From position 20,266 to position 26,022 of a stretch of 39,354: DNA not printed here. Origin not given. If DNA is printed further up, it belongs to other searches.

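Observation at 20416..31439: Two head-to-tail ~1,830-aa secreted modular paralogues placed where a pilus-associated adhesin (PilY1 analogue) would be expected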

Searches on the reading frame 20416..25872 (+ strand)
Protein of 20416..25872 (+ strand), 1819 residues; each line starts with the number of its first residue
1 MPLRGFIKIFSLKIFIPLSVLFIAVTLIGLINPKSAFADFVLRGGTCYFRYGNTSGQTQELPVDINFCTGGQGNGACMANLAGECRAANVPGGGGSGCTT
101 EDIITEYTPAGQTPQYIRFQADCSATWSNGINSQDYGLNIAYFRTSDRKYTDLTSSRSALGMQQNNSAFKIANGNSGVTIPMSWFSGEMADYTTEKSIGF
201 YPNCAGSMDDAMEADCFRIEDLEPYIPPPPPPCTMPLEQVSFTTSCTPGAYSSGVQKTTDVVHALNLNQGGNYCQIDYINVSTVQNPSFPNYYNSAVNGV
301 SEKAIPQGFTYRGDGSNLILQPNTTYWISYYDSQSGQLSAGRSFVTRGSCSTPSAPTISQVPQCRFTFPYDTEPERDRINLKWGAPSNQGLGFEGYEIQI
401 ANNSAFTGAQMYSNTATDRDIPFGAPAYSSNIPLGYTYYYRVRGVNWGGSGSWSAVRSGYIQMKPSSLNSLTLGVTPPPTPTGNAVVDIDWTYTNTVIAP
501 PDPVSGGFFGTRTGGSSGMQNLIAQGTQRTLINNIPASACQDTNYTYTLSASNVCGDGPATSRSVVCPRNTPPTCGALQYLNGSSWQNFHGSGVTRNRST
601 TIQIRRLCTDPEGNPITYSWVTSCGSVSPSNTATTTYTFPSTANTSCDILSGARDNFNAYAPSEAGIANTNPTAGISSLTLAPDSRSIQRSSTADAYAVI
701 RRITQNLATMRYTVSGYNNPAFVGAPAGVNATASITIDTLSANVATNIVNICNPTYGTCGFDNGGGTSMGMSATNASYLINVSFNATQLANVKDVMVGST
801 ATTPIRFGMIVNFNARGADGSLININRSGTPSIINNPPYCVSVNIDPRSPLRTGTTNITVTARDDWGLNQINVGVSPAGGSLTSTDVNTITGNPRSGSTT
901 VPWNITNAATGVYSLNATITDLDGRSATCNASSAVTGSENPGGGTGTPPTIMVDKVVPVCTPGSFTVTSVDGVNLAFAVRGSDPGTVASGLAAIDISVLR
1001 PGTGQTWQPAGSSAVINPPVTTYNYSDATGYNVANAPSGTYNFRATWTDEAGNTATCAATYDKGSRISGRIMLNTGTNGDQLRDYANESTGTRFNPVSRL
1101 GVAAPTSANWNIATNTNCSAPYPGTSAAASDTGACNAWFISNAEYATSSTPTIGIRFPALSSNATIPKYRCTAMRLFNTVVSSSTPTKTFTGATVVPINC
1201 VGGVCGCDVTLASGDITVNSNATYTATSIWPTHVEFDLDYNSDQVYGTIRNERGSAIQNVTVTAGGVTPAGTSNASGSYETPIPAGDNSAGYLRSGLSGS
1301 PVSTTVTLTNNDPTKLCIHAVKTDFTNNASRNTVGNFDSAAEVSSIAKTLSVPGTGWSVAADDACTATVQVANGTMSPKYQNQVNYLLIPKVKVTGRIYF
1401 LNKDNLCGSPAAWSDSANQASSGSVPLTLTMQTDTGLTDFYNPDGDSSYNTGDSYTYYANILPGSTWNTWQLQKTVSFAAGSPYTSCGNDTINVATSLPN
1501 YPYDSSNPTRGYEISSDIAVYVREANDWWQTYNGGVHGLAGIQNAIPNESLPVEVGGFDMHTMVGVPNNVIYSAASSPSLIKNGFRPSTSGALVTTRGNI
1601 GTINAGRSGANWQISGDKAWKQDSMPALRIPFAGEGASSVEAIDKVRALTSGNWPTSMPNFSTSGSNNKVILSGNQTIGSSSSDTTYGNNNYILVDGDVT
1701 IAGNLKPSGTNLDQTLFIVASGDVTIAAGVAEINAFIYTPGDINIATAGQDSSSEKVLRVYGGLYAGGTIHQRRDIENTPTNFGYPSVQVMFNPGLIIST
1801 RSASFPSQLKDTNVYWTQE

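Call 7: search_protein_families(library=pfam, proteins=[window:20416-25872:+], max_evalue=1)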
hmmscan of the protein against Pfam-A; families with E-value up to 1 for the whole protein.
window:20416-25872:+ (1819 aa): 4 families
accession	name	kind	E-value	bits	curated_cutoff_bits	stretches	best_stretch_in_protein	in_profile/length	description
PF13620.12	CarboxypepD_reg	-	0.0017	19.1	32.3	1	1244-1316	1-77/82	Carboxypeptidase regulatory-like domain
PF00041.27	fn3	-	0.0073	16.9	25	1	376-457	13-81/84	Fibronectin type III domain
PF15418.12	DUF4625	-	0.29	11.9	27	0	1034-1057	101-124/131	Domain of unknown function (DUF4625)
PF19077.6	Big_13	-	0.84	10.6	27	1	1034-1058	70-94/102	Bacterial Ig-like domain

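Call 8: search_protein_families(library=ncbifam, proteins=[window:20416-25872:+], max_evalue=1)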
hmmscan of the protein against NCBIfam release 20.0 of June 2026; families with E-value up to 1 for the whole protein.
window:20416-25872:+ (1819 aa): 1 family
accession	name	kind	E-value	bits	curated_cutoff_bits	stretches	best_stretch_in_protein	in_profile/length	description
NF033510.3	Ca_tandemer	repeat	0.52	10.7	50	0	1245-1288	35-74/96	Ca2+-stabilized repeat-containing adhesin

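Call 11: find_homologous_proteins(query=window:20416-25872:+, max_evalue=0.001)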
Query window:20416-25872:+ (1819 aa): 5 proteins with E <= 0.001 among 8000 candidates.
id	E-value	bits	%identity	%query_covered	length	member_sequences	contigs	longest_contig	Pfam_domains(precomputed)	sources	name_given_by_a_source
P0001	0.0e+0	4120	100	100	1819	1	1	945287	-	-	-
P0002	0.0e+0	2851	70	100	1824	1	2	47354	-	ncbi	-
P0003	0.0e+0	2472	63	100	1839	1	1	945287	-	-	-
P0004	0.0e+0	2205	57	100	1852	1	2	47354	-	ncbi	-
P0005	0.0e+0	1292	43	87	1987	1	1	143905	-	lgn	-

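Call 12: search_solved_structures(query=window:20416-25872:+, max_evalue=1)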
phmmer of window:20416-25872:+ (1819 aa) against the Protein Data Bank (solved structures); distinct sequences matched with E-value up to 1: 0.

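Call 13: find_encoding_contigs(protein=P0002, flank=10000, max_places=4)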
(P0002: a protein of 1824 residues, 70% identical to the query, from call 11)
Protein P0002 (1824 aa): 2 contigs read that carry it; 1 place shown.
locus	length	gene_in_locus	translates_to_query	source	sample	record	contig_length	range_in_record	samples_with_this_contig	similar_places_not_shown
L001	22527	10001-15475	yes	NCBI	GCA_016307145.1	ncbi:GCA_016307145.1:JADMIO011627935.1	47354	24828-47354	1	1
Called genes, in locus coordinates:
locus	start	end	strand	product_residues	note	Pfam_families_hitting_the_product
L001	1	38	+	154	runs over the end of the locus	PF07963:N_methyl (weak)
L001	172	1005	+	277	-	PF06750:A24_N_bact, PF01478:Peptidase_A24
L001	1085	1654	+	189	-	PF07963:N_methyl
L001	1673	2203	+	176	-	-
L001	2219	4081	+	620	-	PF07953:Toxin_R_bind_N (faint), PF13385:Laminin_G_3, PF02973:Sialidase (faint), PF13385:Laminin_G_3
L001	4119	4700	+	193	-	PF07963:N_methyl (weak)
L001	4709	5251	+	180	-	PF07963:N_methyl (weak)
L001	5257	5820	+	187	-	-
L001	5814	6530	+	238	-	-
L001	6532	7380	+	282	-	-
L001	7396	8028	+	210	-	-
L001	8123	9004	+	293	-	-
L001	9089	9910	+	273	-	-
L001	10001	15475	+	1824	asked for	-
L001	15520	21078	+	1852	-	-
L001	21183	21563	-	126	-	PF00072:Response_reg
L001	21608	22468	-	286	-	PF00512:HisKA, PF02518:HATPase_c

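Call 14: find_encoding_contigs(protein=P0005, flank=10000, max_places=4)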
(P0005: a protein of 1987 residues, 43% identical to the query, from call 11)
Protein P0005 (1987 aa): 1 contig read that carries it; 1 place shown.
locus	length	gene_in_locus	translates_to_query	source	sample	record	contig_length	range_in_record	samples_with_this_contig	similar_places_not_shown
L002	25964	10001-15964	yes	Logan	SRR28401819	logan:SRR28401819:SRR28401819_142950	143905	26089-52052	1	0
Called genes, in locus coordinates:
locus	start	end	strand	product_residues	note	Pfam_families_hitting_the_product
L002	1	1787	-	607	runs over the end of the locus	PF05157:MshEN, PF00437:T2SSE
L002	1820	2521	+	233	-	PF13177:DNA_pol3_delta2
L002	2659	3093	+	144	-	PF07963:N_methyl (weak)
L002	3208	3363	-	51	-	-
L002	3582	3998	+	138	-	PF01478:Peptidase_A24 (weak)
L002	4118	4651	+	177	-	PF07963:N_methyl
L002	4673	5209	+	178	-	-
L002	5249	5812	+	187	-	PF07963:N_methyl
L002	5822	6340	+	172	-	PF07963:N_methyl (weak)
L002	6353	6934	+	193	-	-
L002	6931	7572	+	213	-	-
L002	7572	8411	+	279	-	-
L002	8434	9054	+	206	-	-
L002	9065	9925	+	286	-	-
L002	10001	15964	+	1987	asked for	-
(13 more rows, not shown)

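Call 24: find_related_loci(query=A1, collection=genome_contigs, flank=10000)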
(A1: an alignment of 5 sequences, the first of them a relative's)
Query A1 (1819 aa) in genome_contigs; peptide patterns used: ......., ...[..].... (x = any residue, [..] = any of these).
68 stretches matched a pattern, but none encodes a relative of the query by tblastn (E <= 1e-3).

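Call 59: search_protein_families(library=pfam, alignment_id=A1, max_evalue=1)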
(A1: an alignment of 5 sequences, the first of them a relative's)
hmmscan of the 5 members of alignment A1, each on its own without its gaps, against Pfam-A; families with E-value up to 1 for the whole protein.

A. member 1, P0001 (1819 aa): 4 families
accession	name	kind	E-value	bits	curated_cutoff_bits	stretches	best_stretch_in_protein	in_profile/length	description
PF13620.12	CarboxypepD_reg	-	0.0017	19.1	32.3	1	1244-1316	1-77/82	Carboxypeptidase regulatory-like domain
PF00041.27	fn3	-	0.0073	16.9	25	1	376-457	13-81/84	Fibronectin type III domain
PF15418.12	DUF4625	-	0.29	11.9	27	0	1034-1057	101-124/131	Domain of unknown function (DUF4625)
PF19077.6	Big_13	-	0.84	10.6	27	1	1034-1058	70-94/102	Bacterial Ig-like domain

B. families by the number of members that match (of 5 scanned): 12 families
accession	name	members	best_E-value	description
PF03961.19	FapA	3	0.00061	Flagellar Assembly Protein A beta solenoid domain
PF00041.27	fn3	2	7e-05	Fibronectin type III domain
PF13620.12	CarboxypepD_reg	2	0.0012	Carboxypeptidase regulatory-like domain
PF25788.1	Ig_Rha78A_N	1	0.021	Rha78A-like, N-terminal immunoglobulin domain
PF13715.12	CarbopepD_reg_2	1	0.071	CarboxypepD_reg-like domain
PF03174.19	CHB_HEX_C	1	0.082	Chitobiase/beta-hexosaminidase C-terminal domain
PF17771.6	ADAMTS_CR_2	1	0.084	ADAMTS cysteine-rich domain 2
PF00801.26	PKD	1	0.2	PKD domain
PF15418.12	DUF4625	1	0.29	Domain of unknown function (DUF4625)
PF22812.1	CR_prot_dom_plant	1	0.34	Plant cysteine-rich protein domain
PF18911.6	PKD_4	1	0.55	PKD domain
PF19077.6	Big_13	1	0.84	Bacterial Ig-like domain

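Call 72: search_solved_structures(query=A1, max_evalue=10)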
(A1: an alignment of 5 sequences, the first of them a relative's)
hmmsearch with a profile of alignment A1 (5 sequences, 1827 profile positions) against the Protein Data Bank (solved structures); distinct sequences matched with E-value up to 10: 2.
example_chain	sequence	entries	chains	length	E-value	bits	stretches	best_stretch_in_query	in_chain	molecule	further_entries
10gh_A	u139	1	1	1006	0.18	12.4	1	532-574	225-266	Proto-oncogene tyrosine-protein kinase ROS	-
10ft_A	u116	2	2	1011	0.18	12.3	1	532-574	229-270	Proto-oncogene tyrosine-protein kinase ROS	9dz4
